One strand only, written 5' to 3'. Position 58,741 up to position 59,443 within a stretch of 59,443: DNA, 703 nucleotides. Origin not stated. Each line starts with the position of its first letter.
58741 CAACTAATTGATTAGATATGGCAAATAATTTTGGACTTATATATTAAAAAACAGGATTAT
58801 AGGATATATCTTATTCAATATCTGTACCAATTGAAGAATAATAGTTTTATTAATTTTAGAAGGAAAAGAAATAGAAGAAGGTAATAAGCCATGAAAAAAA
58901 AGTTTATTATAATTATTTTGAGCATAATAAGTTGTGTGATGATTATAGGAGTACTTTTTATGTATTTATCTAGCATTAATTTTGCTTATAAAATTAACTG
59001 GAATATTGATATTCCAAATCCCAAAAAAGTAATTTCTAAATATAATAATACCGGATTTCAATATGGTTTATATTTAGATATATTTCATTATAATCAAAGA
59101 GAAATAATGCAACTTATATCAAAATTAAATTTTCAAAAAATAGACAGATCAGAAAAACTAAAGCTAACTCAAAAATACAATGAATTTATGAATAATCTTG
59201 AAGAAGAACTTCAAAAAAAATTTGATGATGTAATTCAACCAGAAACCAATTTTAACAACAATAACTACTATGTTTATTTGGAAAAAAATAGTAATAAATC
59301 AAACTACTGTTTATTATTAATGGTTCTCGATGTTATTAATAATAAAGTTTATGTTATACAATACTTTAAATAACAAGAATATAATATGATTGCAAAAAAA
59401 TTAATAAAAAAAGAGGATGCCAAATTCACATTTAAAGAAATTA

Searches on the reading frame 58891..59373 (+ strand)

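Call 4: search_protein_families(library=pfam, proteins=[window:58891-59373:+], max_evalue=1)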
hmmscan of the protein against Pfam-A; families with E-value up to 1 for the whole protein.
window:58891-59373:+ (160 aa): 1 family
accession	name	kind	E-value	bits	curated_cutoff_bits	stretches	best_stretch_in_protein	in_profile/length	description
PF23471.1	Cap15_TM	-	0.04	15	28.2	1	4-65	1-53/59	Cap15, TM helices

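Call 6: search_protein_families(library=ncbifam, proteins=[window:58891-59373:+], max_evalue=0.1)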
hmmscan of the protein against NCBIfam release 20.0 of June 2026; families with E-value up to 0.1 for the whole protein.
window:58891-59373:+ (160 aa): 1 family
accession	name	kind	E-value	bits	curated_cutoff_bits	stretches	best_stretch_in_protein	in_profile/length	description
NF033232.1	small_YtzI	equivalog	0.066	12.6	33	0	8-41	2-35/41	YtzI protein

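Call 76: search_protein_families(library=phrogs, proteins=[window:58891-59370:+], max_evalue=0.01)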
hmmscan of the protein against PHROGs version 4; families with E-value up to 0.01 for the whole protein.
window:58891-59370:+ (160 aa): 0 families

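Call 77: search_protein_families(library=padloc, proteins=[window:58891-59370:+], max_evalue=0.01)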
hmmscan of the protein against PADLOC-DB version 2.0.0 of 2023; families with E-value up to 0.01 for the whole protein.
window:58891-59370:+ (160 aa): 0 families
